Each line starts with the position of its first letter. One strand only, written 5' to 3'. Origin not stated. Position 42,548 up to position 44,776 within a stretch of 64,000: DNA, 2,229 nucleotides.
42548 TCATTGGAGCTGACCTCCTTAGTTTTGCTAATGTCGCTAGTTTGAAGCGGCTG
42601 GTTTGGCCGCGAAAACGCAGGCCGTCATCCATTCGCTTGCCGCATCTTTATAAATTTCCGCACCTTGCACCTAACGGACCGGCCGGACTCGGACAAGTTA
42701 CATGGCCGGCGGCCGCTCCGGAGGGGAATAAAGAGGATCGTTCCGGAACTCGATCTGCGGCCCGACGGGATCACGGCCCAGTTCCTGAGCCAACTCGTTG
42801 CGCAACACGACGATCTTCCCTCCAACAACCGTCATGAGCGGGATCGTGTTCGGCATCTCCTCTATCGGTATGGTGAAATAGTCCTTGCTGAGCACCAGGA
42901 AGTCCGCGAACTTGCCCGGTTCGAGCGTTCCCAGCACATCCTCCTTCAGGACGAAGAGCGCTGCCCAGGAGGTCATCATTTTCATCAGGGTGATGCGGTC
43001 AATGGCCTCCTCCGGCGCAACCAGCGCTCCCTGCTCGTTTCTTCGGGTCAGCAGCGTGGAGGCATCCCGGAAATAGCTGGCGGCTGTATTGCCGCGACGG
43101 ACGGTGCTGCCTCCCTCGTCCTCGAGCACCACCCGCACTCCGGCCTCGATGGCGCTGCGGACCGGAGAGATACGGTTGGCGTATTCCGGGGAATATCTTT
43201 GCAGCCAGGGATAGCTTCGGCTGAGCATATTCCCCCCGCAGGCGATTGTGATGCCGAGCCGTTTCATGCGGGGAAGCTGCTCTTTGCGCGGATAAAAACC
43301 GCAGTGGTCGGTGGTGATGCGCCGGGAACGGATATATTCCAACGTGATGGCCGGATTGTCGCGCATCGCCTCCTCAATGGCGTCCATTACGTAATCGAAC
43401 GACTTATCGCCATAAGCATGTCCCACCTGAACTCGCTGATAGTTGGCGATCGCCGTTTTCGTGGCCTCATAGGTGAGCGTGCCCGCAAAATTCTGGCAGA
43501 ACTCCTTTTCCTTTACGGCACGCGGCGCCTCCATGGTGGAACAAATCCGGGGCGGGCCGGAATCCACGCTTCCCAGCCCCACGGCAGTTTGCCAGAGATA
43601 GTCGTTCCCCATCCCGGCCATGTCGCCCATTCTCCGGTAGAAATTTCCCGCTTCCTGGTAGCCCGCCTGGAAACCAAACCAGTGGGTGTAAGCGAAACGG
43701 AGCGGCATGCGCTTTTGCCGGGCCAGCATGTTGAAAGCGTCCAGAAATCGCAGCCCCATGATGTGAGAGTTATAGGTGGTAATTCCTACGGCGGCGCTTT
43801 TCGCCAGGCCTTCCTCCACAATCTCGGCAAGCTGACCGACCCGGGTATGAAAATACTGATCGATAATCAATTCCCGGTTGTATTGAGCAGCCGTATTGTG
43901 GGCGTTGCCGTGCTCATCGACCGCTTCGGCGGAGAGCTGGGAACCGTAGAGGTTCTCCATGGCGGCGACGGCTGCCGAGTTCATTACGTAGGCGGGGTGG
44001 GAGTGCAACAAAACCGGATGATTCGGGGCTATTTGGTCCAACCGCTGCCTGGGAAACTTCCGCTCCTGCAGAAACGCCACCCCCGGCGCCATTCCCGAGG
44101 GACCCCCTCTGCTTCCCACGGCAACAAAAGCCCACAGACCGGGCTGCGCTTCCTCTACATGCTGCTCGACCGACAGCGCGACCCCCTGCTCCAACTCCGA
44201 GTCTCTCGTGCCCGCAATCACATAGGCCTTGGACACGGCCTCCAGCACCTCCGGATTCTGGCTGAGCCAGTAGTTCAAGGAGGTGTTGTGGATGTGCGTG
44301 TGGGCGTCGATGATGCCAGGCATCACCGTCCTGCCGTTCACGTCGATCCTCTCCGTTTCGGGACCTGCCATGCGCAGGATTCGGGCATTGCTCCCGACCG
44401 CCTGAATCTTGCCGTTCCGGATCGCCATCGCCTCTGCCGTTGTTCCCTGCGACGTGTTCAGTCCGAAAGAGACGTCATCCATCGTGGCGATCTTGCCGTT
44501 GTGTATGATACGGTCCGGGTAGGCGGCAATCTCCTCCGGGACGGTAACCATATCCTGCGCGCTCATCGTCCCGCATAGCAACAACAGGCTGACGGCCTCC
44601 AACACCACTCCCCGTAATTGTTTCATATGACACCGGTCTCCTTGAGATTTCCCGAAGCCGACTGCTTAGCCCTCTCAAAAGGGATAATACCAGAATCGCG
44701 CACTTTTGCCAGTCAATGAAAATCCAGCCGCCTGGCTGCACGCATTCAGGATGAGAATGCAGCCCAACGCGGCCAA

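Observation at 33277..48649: Accessory scavenging locus: four tandem secreted amidohydrolase paralogues, a TonB-dependent receptor, a DASS permease and a secreted M18 aminopeptidase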

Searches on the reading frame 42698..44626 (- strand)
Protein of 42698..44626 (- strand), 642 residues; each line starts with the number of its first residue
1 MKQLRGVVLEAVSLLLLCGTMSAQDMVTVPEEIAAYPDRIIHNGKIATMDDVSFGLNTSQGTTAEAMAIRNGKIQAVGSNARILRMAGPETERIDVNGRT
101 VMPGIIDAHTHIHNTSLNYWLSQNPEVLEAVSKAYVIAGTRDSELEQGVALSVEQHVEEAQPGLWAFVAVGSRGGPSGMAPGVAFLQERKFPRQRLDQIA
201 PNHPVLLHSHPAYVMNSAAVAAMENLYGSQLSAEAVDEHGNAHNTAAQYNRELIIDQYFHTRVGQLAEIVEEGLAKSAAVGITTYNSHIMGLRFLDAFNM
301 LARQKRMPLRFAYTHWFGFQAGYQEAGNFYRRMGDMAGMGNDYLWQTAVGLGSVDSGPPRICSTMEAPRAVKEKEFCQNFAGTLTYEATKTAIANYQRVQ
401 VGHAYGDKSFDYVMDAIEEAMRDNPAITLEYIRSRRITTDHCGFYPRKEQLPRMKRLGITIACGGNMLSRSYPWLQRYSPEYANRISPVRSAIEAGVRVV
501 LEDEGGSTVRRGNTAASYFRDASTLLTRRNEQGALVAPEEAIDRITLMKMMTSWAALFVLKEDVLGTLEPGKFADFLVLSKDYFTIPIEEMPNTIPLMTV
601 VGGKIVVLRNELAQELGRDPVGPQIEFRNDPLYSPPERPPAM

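Call 3: search_protein_families(library=pfam, proteins=[window:42698-44626:-])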
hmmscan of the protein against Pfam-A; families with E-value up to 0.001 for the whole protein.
window:42698-44626:- (642 aa): 2 families
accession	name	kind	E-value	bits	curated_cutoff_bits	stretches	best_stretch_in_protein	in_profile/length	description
PF07969.17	Amidohydro_3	-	2e-42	146.7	29.7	1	94-607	3-472/472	Amidohydrolase family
PF01979.26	Amidohydro_1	-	4e-12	46.5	25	1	434-606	190-345/345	Amidohydrolase family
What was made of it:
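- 42698..44626 (-): AH2: exported YtcJ-like amidohydrolase, 642 aa. Pfam, 146.7 bits (call 3).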

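Call 9: search_solved_structures(query=window:42698-44626:-, max_evalue=0.001, show_alignments=2)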
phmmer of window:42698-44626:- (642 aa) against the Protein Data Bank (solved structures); distinct sequences matched with E-value up to 0.001: 12.
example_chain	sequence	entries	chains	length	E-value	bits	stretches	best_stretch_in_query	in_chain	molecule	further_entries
3ooq_A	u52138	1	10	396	1.1e-06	30.8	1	68-132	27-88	amidohydrolase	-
3ggm_A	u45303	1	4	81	1.7e-06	30.3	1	36-113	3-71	uncharacterized protein BT9727_2919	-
2puz_A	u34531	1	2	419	2.2e-05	26.6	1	42-169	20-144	Imidazolonepropionase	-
2gok_A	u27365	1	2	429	2.3e-05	26.5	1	42-170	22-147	Imidazolonepropionase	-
3icj_A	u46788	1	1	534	0.00011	24.3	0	66-117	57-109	uncharacterized metal-dependent hydrolase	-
3hpa_A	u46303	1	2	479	0.00023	23.2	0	46-137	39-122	AMIDOHYDROLASE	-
3feq_A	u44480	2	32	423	0.00028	22.9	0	89-136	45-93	PUTATIVE AMIDOHYDROLASE | PROLIDASE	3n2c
4v1x_A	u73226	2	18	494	0.00047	22.2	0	67-118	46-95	ATRAZINE CHLOROHYDROLASE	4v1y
7ww2_A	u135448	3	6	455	0.00065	21.7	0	67-116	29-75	8-oxoguanine deaminase | Hydroxydechloroatrazine ethylaminohydrolase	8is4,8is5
2ogj_A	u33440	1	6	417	0.0007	21.6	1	49-116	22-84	Dihydroorotase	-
3e74_A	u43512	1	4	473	0.00076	21.5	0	67-122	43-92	Allantoinase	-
8hfd_A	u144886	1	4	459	0.00082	21.4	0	67-122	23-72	Allantoinase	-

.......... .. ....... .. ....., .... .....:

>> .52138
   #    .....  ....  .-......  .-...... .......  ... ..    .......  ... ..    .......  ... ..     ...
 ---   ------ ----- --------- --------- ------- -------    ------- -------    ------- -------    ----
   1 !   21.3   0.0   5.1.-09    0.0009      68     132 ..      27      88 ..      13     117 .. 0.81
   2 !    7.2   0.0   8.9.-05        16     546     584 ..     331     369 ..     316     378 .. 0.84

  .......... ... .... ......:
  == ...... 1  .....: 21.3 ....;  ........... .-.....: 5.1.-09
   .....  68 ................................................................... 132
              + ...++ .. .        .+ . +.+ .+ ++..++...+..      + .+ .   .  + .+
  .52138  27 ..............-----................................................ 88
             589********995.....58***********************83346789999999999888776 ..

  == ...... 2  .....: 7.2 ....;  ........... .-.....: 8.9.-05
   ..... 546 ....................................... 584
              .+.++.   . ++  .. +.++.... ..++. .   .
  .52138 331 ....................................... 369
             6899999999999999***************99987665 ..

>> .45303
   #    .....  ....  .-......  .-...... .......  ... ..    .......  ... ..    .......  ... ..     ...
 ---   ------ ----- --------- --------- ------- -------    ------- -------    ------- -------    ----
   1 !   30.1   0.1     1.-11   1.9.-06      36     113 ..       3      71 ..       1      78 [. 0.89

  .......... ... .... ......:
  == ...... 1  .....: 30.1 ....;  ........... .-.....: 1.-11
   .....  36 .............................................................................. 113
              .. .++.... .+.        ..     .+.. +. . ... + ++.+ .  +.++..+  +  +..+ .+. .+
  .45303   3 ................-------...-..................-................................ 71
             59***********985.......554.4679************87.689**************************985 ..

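Call 11: search_protein_families(library=ncbifam, proteins=[window:42698-44626:-], max_evalue=0.001)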
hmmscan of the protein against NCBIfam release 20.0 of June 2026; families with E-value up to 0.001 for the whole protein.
window:42698-44626:- (642 aa): 36 families (the best 25 are shown)
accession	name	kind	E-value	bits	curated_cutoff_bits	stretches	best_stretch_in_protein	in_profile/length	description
NF006056.0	PRK08204.1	subfamily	6.4e-13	48.3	391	1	40-118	6-73/449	hypothetical protein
TIGR01224.1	hutI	equivalog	2.7e-10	39.7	298.15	1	65-112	4-49/377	imidazolonepropionase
NF006689.0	PRK09237.1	equivalog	2.5e-09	36.2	371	1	66-118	24-72/383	amidohydrolase/deacetylase family metallohydrolase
NF006055.0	PRK08203.1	equivalog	1.2e-08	33.9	532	1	42-137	10-97/455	8-oxoguanine deaminase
TIGR02033.1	D-hydantoinase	equivalog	1.4e-08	34.1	393.25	1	59-118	11-66/454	dihydropyrimidinase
TIGR01178.1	ade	equivalog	1.8e-08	33.3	472.5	1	60-115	15-62/552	adenine deaminase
TIGR03178.1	allantoinase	equivalog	1.9e-08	33.6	357.85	1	58-118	11-66/441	allantoinase AllB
NF051886.1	XaaProDiPepCaul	equivalog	2e-08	33.6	500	1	63-116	17-68/398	Xaa-Pro dipeptidase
NF006679.0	PRK09228.1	subfamily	4.7e-08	32.2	351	1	64-114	31-81/433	guanine deaminase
NF005557.0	PRK07228.1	equivalog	1.1e-07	31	522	1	57-115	14-68/445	5'-deoxyadenosine deaminase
TIGR03314.1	Se_ssnA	subfamily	1.4e-07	30.8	455.5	1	62-115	18-70/441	putative selenium metabolism protein SsnA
TIGR02967.1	guan_deamin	equivalog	1.7e-07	30.5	375.4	1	66-115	8-57/401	guanine deaminase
NF006549.0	PRK09045.1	equivalog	5.4e-07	28.6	540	0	64-113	29-77/444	TRZ/ATZ family hydrolase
NF005540.0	PRK07203.1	equivalog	6.5e-07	28.3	444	1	61-114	18-70/444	putative aminohydrolase SsnA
NF009941.0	PRK13404.1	subfamily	8.3e-07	28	647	1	38-116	5-67/478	dihydropyrimidinase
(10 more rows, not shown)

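Call 13: find_homologous_proteins(query=window:42698-44626:-, max_evalue=1e-10)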
Query window:42698-44626:- (642 aa): 284 proteins with E <= 1e-10 among 8000 candidates; the best 120 are listed.
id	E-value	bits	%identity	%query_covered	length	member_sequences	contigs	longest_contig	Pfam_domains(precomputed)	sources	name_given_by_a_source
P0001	0.0e+0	1461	100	100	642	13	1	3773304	PF07969.18,PF01979.27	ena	-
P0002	0.0e+0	1320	90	98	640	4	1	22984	PF07969.18,PF01979.27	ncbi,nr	ncbi:MAG: amidohydrolase family protein [Acidobacteria bacterium]|nr:amidohydrolase family protein [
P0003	0.0e+0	1067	73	96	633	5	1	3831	PF07969.18,PF01979.27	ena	-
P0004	0.0e+0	1063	71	99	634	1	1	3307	PF07969.18,PF01979.27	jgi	-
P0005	0.0e+0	1062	72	99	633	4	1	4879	PF07969.18,PF01979.27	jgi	-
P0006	0.0e+0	1061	72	96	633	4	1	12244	PF07969.18,PF01979.27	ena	-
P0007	0.0e+0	1051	70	99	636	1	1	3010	PF07969.18,PF01979.27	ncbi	-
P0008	0.0e+0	1035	71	99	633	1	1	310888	PF07969.18,PF01979.27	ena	-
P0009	0.0e+0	1025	69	99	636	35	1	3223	PF07969.18,PF01979.27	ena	-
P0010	0.0e+0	1025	69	99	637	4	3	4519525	PF07969.18,PF01979.27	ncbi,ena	-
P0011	0.0e+0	1018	69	99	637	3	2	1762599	PF07969.18,PF01979.27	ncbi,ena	-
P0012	6.9e-298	1008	71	95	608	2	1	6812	PF07969.18,PF01979.27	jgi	jgi:predicted amidohydrolase YtcJ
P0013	1.6e-295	1000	67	98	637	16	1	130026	PF07969.18,PF01979.27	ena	-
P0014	5.0e-290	982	67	98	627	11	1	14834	PF07969.18,PF01979.27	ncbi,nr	ncbi:MAG: amidohydrolase family protein [Acidobacteria bacterium]|nr:amidohydrolase family protein [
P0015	1.3e-284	964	66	96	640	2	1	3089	PF07969.18,PF01979.27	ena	-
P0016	7.8e-284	961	64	99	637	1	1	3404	PF07969.18,PF01979.27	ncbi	-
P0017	3.2e-270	916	64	96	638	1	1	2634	PF07969.18,PF01979.27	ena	-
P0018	6.3e-269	912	61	99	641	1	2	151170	PF07969.18,PF01979.27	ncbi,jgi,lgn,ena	-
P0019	2.2e-266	904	61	100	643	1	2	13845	PF07969.18,PF01979.27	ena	-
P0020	3.4e-266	903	62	97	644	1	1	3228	PF07969.18,PF01979.27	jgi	jgi:hypothetical protein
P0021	1.2e-263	895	60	99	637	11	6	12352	PF07969.18,PF01979.27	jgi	jgi:predicted amidohydrolase YtcJ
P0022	5.8e-262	889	62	97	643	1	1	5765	PF07969.18,PF01979.27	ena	-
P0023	1.4e-255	868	60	99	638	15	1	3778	PF07969.18,PF01979.27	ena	-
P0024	1.7e-255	868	59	99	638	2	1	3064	PF07969.18,PF01979.27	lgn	-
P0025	7.7e-255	865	57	99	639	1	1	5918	PF07969.18,PF01979.27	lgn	-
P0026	1.8e-251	854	58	99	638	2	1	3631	PF07969.18,PF01979.27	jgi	jgi:predicted amidohydrolase YtcJ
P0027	1.8e-250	851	59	99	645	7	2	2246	PF07969.18,PF01979.27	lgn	-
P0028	2.1e-250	851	60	95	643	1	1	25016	PF07969.18,PF01979.27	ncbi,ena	-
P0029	6.9e-248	843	59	99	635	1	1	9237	PF07969.18,PF01979.27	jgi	jgi:predicted amidohydrolase YtcJ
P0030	8.3e-247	839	57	98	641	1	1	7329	PF07969.18,PF01979.27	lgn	-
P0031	1.2e-246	838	58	99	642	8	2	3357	PF07969.18,PF01979.27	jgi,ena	-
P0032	3.2e-243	827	57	98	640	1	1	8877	PF07969.18,PF01979.27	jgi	jgi:predicted amidohydrolase YtcJ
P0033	7.7e-242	823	57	99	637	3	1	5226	PF07969.18,PF01979.27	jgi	jgi:predicted amidohydrolase YtcJ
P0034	2.6e-230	784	54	97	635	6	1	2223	PF07969.18,PF01979.27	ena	-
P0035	5.4e-230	783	55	98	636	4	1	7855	PF07969.18,PF01979.27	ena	-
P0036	1.4e-227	775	55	98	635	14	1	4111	PF07969.18,PF01979.27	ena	-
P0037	3.0e-227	774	55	94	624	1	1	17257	PF07969.18,PF01979.27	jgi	jgi:predicted amidohydrolase YtcJ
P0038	5.4e-226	770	55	96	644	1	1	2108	PF07969.18,PF01979.27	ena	-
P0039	3.0e-224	764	54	97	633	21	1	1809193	PF07969.18,PF01979.27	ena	-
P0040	1.3e-223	762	54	97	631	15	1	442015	PF07969.18,PF01979.27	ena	-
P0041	1.9e-222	758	53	98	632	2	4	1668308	PF07969.18,PF01979.27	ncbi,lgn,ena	-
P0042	2.3e-222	758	53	98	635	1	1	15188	PF07969.18,PF01979.27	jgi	-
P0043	4.0e-221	754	53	98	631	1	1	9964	PF07969.18,PF01979.27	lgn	-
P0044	5.4e-221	754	51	99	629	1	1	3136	PF07969.18,PF01979.27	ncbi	-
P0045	1.7e-220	752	54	97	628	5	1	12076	PF07969.18,PF01979.27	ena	-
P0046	2.4e-220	752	53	99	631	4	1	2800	PF07969.18,PF01979.27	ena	-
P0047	6.7e-220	750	52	97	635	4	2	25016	PF07969.18,PF01979.27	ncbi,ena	-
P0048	7.2e-220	750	54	97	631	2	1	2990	PF07969.18,PF01979.27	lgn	-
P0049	7.5e-219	747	52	98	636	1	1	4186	PF07969.18,PF01979.27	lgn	-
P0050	1.7e-218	745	54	95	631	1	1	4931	PF07969.18,PF01979.27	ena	-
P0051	1.0e-217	743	53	97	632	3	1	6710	PF07969.18,PF01979.27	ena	-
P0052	1.5e-216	739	52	96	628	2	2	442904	PF07969.18,PF01979.27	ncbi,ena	-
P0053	5.2e-216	737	55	98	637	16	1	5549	PF07969.18,PF01979.27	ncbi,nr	ncbi:MAG: amidohydrolase family protein [Acidobacteria bacterium]|nr:amidohydrolase family protein [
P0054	2.1e-215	735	52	98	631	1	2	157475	PF07969.18,PF01979.27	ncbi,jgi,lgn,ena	-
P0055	1.1e-214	733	50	99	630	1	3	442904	PF07969.18,PF01979.27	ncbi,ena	-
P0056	3.8e-214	731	50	99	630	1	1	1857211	PF07969.18,PF01979.27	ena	-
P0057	5.8e-214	730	51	98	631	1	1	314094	PF07969.18,PF01979.27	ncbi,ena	-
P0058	7.5e-214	730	49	98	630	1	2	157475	PF07969.18,PF01979.27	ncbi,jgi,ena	-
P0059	2.8e-213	728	51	94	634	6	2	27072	PF07969.18,PF01979.27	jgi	jgi:predicted amidohydrolase YtcJ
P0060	3.0e-213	728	54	96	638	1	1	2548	PF07969.18,PF01979.27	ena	-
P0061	8.1e-213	727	52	96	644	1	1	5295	PF07969.18,PF01979.27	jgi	jgi:predicted amidohydrolase YtcJ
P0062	1.0e-212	726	50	97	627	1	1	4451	PF07969.18,PF01979.27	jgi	jgi:predicted amidohydrolase YtcJ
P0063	1.6e-212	726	54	92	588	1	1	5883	PF07969.18,PF01979.27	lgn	-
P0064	1.7e-212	726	52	99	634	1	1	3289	PF07969.18,PF01979.27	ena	-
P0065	2.4e-212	725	49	99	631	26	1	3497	PF07969.18,PF01979.27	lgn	-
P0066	3.1e-212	725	54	96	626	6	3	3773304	PF07969.18,PF01979.27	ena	-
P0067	4.5e-211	721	53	95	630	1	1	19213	PF07969.18,PF01979.27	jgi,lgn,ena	-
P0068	2.1e-210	719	53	97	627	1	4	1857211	PF07969.18,PF01979.27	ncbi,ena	-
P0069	4.0e-210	718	49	99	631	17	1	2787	PF07969.18,PF01979.27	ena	-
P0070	1.5e-209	716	49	98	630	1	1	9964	PF07969.18,PF01979.27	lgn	-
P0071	5.3e-209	714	49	99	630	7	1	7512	PF07969.18,PF01979.27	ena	-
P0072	2.0e-208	712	53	96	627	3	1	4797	PF07969.18,PF01979.27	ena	-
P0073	1.1e-207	710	52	95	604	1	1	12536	PF07969.18,PF01979.27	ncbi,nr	ncbi:MAG: amidohydrolase family protein [Acidobacteria bacterium]|nr:amidohydrolase family protein [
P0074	1.2e-207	710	50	95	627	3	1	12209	PF07969.18,PF01979.27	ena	-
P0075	2.6e-207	709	48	99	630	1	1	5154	PF07969.18,PF01979.27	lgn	-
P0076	4.8e-207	708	51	97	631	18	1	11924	PF07969.18,PF01979.27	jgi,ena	-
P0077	8.3e-207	707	50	98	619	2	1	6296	PF07969.18,PF01979.27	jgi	-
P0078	1.5e-206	706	49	99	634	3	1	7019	PF07969.18,PF01979.27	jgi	jgi:predicted amidohydrolase YtcJ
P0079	7.5e-206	704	50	96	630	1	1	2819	PF07969.18,PF01979.27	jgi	jgi:predicted amidohydrolase YtcJ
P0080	2.4e-205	702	48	98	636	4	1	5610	PF07969.18,PF01979.27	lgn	-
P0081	7.5e-205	700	49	97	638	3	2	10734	PF07969.18,PF01979.27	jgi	jgi:predicted amidohydrolase YtcJ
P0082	1.0e-203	697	52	97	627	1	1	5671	PF07969.18,PF01979.27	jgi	jgi:predicted amidohydrolase YtcJ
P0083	4.3e-203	695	50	97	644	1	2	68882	PF07969.18,PF01979.27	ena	-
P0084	3.2e-202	692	48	97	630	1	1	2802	PF07969.18,PF01979.27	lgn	-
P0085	8.9e-201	687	49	98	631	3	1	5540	PF07969.18,PF01979.27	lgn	-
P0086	1.5e-200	686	52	96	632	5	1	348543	PF07969.18,PF01979.27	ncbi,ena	-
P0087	9.7e-200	683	47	99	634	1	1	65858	PF07969.18,PF01979.27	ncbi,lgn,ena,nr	ncbi:MAG: hypothetical protein EXQ56_04590 [Acidobacteria bacterium]|nr:hypothetical protein [Acidob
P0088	1.0e-199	683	49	95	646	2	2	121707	PF07969.18,PF01979.27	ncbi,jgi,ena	-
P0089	8.3e-199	680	49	94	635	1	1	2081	PF07969.18,PF01979.27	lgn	-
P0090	3.5e-198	678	47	98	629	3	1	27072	PF07969.18,PF01979.27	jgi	jgi:predicted amidohydrolase YtcJ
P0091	7.8e-198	677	50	97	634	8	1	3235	PF07969.18,PF01979.27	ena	-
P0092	3.8e-197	675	48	96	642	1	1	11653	PF07969.18,PF01979.27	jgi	jgi:predicted amidohydrolase YtcJ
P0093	4.8e-197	675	49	94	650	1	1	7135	PF07969.18,PF01979.27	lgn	-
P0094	1.2e-193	663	50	96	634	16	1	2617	PF07969.18,PF01979.27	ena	-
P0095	1.6e-193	663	47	97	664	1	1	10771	PF07969.18,PF01979.27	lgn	-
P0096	2.6e-193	662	48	99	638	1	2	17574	PF07969.18,PF01979.27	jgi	jgi:predicted amidohydrolase YtcJ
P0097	1.1e-192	660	48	95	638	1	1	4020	PF07969.18,PF01979.27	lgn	-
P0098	5.9e-192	658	49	94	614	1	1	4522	PF07969.18,PF01979.27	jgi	jgi:hypothetical protein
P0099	1.9e-191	656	46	99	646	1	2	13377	PF07969.18,PF01979.27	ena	-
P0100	2.6e-191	656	47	97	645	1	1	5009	PF07969.18,PF01979.27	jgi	jgi:predicted amidohydrolase YtcJ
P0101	4.5e-191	655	47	96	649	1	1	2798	PF07969.18,PF01979.27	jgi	jgi:predicted amidohydrolase YtcJ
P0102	1.4e-190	653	46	97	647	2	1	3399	PF07969.18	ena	-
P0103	6.8e-190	651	47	95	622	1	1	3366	PF07969.18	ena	-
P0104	1.2e-189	650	45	100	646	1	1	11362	PF07969.18,PF01979.27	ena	-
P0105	7.2e-189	648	48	95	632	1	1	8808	PF07969.18,PF01979.27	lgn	-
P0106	8.4e-189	647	47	96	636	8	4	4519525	PF07969.18,PF01979.27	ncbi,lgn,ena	-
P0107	1.2e-188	647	46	97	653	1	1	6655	PF07969.18,PF01979.27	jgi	jgi:predicted amidohydrolase YtcJ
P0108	7.6e-187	641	47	97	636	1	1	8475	PF07969.18,PF01979.27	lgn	-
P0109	8.8e-187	641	47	96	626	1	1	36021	PF07969.18,PF01979.27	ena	-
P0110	3.3e-186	639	47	97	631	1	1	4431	PF07969.18,PF01979.27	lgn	-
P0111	5.3e-186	638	47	98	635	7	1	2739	PF07969.18,PF01979.27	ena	-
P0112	3.8e-185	635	47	96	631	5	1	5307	PF07969.18,PF01979.27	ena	-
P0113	2.1e-184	633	46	98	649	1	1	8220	PF07969.18,PF01979.27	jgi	jgi:predicted amidohydrolase YtcJ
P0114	2.2e-184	633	47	98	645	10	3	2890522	PF07969.18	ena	-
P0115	4.5e-184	632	46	99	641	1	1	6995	PF07969.18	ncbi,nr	ncbi:MAG: amidohydrolase family protein [Acidobacteria bacterium]|nr:amidohydrolase family protein [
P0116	1.2e-183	630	47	98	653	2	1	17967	PF07969.18,PF01979.27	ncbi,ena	-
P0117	2.4e-182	626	47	94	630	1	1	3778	PF07969.18,PF01979.27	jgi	-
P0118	2.9e-182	626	48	94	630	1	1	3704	PF07969.18,PF01979.27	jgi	-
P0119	4.0e-182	625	48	94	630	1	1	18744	PF07969.18,PF01979.27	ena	-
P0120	6.7e-182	625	48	94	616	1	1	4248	PF07969.18,PF01979.27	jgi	jgi:hypothetical protein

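Call 14: find_encoding_contigs(protein=P0001, flank=10000, max_places=3)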
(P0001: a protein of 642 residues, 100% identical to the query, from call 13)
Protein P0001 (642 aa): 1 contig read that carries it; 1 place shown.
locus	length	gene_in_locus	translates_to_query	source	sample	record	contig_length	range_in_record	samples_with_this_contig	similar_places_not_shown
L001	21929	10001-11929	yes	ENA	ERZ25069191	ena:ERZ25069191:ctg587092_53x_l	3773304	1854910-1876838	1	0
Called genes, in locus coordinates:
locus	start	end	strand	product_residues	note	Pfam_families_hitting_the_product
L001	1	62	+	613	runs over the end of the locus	PF07969:Amidohydro_3, PF01979:Amidohydro_1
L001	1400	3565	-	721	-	PF20256:MoCoBD_2, PF01315:Ald_Xan_dh_C (weak), PF02738:MoCoBD_1, PF20256:MoCoBD_2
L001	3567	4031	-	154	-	PF00111:Fer2, PF13085:Fer2_3 (faint), PF01799:Fer2_2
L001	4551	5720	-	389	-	PF13462:Thioredoxin_4, PF01323:DSBA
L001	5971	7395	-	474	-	PF02127:Peptidase_M18, PF05343:Peptidase_M42 (weak)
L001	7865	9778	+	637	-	PF07969:Amidohydro_3, PF01979:Amidohydro_1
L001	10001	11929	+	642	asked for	PF07969:Amidohydro_3, PF01979:Amidohydro_1 (weak)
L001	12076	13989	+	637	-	PF07969:Amidohydro_3, PF01979:Amidohydro_1 (weak)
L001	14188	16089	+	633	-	PF07969:Amidohydro_3, PF01979:Amidohydro_1 (weak)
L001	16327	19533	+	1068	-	PF13620:CarboxypepD_reg, PF13715:CarbopepD_reg_2 (weak), PF07715:Plug (faint), PF25183:OMP_b-brl_4, PF00593:TonB_dep_Rec_b-barrel (weak)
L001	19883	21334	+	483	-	PF00939:Na_sulph_symp, PF03600:CitMHS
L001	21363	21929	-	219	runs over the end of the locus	PF01325:Fe_dep_repress, PF12802:MarR_2 (weak), PF02742:Fe_dep_repr_C, PF04023:FeoA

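Call 15: find_encoding_contigs(protein=P0010, flank=10000, max_places=3)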
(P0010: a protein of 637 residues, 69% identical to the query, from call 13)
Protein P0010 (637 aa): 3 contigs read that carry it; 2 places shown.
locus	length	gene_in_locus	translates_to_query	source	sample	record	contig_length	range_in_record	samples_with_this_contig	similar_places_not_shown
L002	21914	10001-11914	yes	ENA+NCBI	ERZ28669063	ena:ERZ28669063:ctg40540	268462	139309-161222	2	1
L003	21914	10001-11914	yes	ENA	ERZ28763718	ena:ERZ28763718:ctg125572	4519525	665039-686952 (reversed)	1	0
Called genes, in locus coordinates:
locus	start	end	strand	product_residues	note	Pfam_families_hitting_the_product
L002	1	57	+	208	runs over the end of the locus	PF01494:FAD_binding_3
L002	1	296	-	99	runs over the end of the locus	PF01042:Ribonuc_L-PSP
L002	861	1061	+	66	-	-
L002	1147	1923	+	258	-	PF00106:adh_short, PF08659:KR, PF23441:SDR, PF13561:adh_short_C2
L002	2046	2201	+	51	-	-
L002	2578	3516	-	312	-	PF05598:DUF772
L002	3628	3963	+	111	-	-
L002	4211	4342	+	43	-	-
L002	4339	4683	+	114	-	PF00076:RRM_1, PF16842:RRM_occluded (faint)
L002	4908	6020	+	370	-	PF04851:ResIII, PF00270:DEAD, PF13401:AAA_22 (faint), PF00271:Helicase_C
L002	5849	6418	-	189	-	-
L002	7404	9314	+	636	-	PF07969:Amidohydro_3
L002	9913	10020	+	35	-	-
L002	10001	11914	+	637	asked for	PF07969:Amidohydro_3, PF01979:Amidohydro_1 (weak)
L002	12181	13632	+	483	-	PF00939:Na_sulph_symp, PF03600:CitMHS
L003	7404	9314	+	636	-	PF07969:Amidohydro_3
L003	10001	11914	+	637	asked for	PF07969:Amidohydro_3, PF01979:Amidohydro_1 (weak)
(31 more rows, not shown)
